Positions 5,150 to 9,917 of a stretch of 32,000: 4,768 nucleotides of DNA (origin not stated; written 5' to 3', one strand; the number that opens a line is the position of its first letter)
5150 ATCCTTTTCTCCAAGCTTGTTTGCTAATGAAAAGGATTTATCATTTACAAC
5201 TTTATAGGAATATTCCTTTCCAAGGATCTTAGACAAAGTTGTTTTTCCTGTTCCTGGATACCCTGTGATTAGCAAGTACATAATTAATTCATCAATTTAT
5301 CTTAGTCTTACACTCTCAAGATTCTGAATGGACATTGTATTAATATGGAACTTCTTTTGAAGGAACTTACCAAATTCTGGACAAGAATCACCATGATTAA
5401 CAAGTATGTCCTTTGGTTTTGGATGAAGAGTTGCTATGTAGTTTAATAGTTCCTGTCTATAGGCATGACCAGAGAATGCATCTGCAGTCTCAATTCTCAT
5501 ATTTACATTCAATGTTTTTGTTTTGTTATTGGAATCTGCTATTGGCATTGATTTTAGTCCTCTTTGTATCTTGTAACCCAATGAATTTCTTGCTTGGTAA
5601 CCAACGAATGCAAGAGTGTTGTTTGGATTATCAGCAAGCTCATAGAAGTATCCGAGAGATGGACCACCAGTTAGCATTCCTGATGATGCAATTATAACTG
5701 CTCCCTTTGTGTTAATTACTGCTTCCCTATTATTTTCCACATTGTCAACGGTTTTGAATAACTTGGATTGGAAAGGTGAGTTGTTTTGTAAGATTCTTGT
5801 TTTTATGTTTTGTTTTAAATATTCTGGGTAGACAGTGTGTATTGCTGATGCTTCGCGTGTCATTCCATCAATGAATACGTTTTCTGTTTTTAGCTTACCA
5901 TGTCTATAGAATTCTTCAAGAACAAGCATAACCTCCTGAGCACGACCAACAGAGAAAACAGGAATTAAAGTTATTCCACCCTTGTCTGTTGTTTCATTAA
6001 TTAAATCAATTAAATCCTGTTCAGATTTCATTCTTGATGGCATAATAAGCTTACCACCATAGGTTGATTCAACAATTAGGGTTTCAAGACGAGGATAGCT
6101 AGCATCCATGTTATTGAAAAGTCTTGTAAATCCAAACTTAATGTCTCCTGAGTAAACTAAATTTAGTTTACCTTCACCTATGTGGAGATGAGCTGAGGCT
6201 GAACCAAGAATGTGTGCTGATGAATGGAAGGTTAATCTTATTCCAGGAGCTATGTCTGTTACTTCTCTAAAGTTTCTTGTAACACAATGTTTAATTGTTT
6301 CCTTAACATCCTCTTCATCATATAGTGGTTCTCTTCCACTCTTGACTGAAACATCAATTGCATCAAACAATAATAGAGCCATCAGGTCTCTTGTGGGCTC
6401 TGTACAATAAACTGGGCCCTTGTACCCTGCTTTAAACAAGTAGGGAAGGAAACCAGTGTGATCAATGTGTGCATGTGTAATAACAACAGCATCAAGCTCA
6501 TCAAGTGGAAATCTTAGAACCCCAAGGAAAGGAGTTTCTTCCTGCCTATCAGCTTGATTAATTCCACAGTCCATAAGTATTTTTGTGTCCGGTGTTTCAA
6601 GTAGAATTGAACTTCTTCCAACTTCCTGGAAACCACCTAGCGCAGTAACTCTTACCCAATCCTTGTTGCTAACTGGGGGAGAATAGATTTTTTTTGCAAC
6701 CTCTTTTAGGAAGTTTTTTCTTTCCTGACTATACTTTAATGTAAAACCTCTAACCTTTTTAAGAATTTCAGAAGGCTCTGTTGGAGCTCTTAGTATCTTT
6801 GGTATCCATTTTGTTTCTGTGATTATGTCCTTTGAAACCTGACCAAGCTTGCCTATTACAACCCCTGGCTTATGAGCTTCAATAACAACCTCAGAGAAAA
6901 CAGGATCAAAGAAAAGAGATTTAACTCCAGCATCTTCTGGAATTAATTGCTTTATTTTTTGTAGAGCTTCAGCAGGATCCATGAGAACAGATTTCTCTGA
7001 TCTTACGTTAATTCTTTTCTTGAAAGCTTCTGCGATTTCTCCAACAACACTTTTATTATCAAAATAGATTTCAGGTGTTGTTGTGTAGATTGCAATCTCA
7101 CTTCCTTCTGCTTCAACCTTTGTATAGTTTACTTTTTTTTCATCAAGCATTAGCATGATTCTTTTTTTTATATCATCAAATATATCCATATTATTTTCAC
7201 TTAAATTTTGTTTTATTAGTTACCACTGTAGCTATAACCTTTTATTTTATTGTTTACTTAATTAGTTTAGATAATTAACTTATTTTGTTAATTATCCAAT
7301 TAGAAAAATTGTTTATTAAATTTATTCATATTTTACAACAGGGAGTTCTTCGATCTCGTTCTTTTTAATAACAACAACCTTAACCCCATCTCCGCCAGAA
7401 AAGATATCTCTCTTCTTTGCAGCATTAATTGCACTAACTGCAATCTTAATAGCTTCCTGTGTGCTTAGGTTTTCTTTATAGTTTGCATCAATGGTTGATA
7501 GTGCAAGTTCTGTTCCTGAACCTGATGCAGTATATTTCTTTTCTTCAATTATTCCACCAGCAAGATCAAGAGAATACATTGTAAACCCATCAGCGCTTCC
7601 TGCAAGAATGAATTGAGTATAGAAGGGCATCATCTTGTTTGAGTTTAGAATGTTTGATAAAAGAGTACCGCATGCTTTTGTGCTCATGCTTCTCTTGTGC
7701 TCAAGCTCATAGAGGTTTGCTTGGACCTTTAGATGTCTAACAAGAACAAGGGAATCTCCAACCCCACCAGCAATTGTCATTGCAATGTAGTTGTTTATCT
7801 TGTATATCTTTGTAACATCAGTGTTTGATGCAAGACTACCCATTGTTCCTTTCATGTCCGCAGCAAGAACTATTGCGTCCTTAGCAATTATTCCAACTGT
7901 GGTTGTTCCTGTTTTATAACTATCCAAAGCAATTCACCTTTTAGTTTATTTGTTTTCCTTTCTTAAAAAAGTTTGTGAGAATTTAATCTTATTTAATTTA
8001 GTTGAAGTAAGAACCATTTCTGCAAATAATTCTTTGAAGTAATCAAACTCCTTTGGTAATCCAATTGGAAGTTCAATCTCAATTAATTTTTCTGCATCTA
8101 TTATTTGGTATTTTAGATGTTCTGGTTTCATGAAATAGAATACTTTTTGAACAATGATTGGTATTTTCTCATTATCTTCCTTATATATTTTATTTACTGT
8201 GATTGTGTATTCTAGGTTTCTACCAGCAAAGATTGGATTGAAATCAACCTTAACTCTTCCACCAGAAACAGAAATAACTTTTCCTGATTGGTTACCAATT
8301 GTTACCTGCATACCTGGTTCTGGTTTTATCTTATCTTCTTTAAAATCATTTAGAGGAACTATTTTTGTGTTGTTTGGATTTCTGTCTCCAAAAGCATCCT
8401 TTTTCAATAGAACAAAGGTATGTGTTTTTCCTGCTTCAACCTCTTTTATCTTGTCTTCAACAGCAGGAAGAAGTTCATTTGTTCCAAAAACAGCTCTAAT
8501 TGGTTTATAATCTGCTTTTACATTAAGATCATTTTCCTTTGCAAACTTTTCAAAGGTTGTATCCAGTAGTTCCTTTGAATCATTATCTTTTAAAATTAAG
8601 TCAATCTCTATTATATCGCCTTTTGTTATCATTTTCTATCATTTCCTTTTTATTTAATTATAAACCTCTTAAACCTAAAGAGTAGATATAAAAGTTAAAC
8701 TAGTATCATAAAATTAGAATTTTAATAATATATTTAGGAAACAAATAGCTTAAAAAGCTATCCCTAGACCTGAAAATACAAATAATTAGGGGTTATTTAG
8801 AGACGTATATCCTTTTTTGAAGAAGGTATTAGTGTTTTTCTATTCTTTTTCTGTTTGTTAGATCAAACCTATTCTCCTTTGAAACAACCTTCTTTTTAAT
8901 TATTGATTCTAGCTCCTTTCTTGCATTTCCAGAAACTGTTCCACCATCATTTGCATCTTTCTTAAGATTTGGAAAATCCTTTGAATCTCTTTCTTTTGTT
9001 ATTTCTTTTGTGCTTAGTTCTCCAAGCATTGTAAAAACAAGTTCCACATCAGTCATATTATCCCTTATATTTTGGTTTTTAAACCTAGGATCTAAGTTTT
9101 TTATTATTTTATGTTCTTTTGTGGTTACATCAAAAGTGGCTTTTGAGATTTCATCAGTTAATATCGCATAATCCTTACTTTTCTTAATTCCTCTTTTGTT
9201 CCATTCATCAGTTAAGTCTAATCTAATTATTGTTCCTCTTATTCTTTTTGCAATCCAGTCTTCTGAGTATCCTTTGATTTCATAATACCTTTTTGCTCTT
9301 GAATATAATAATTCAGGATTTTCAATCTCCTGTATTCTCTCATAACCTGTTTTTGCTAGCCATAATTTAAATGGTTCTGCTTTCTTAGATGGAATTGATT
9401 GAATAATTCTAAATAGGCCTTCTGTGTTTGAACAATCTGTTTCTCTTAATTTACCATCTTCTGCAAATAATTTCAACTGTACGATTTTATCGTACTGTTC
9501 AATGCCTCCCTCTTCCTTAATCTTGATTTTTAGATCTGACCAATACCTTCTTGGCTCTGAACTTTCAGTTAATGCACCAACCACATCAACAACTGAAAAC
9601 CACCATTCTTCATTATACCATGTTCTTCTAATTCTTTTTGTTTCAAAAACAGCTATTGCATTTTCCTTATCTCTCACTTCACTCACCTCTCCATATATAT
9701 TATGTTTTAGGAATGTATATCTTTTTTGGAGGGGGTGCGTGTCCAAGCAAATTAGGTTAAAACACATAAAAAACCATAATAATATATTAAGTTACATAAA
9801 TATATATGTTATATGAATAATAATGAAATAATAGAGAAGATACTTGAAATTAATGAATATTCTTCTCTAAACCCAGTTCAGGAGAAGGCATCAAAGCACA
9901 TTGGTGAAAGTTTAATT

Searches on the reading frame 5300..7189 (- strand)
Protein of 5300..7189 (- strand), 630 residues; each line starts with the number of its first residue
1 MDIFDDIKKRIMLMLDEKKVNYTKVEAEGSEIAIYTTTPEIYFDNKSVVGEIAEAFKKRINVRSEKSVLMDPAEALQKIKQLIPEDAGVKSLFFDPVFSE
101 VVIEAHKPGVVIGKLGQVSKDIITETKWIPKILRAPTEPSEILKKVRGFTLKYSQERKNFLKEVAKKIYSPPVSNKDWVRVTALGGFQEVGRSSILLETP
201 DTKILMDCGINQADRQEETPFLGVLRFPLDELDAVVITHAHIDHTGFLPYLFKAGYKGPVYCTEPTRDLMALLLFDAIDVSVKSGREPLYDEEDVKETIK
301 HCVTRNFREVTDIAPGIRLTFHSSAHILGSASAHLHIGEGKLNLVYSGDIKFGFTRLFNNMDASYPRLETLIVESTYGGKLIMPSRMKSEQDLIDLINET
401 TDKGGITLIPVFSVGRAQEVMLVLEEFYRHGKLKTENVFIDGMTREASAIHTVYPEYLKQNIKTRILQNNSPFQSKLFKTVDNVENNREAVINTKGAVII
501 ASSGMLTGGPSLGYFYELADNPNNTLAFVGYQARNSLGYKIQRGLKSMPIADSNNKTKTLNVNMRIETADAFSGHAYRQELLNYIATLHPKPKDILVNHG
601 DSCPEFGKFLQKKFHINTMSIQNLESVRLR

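Call 22: search_protein_families(library=pfam, proteins=[window:5300-7189:-], max_evalue=0.001)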
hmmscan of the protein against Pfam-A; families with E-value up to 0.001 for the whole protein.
window:5300-7189:- (630 aa): 7 families
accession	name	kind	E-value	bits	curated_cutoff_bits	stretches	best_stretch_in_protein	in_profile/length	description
PF10996.14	Beta-Casp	-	6.6e-28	98.1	27.7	1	417-541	1-120/120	Beta-Casp domain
PF00753.33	Lactamase_B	-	3.6e-15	56.8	22.7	1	191-352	5-152/196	Metallo-beta-lactamase superfamily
PF17214.9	KH_TffA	-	6.1e-14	52.2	22.6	1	2-69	2-68/68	Transcription termination factor FttA, KH domain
PF07521.17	RMMBL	-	9e-12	45.3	21.6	1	560-602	2-42/63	Zn-dependent metallo-hydrolase RNA specificity domain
PF16661.11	Lactamase_B_6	-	2.8e-11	43.6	27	1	196-347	1-159/193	Metallo-beta-lactamase superfamily domain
PF12706.13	Lactamase_B_2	-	5e-09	36.5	27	1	202-351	1-144/200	Beta-lactamase superfamily domain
PF23023.1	Anti-Pycsar_Apyc1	-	5.2e-07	29.8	50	1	200-359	28-176/250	Anti-Pycsar protein Apyc1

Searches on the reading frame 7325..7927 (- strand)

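Call 22: search_protein_families(library=pfam, proteins=[window:7325-7927:-], max_evalue=0.001)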
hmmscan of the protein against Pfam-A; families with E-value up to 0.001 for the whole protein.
window:7325-7927:- (201 aa): 1 family
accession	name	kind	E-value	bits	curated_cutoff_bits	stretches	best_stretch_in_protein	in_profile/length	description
PF00227.31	Proteasome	-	9e-48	162.9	22.4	1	5-187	2-189/189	Proteasome subunit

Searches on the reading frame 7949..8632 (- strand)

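Call 22: search_protein_families(library=pfam, proteins=[window:7949-8632:-], max_evalue=0.001)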
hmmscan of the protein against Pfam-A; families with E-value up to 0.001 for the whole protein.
window:7949-8632:- (228 aa): 1 family
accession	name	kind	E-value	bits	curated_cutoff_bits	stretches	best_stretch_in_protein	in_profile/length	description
PF22199.2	FKBP26_IF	-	2.5e-17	62.9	27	1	90-132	1-43/46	FKBP26, IF domain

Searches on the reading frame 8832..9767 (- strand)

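Call 22: search_protein_families(library=pfam, proteins=[window:8832-9767:-], max_evalue=0.001)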
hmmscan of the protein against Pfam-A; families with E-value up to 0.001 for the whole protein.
window:8832-9767:- (312 aa): 1 family
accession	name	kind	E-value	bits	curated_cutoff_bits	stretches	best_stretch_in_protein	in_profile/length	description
PF02498.22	Bro-N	-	2.6e-11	44.4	25.6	1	46-139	2-92/96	BRO family, N-terminal domain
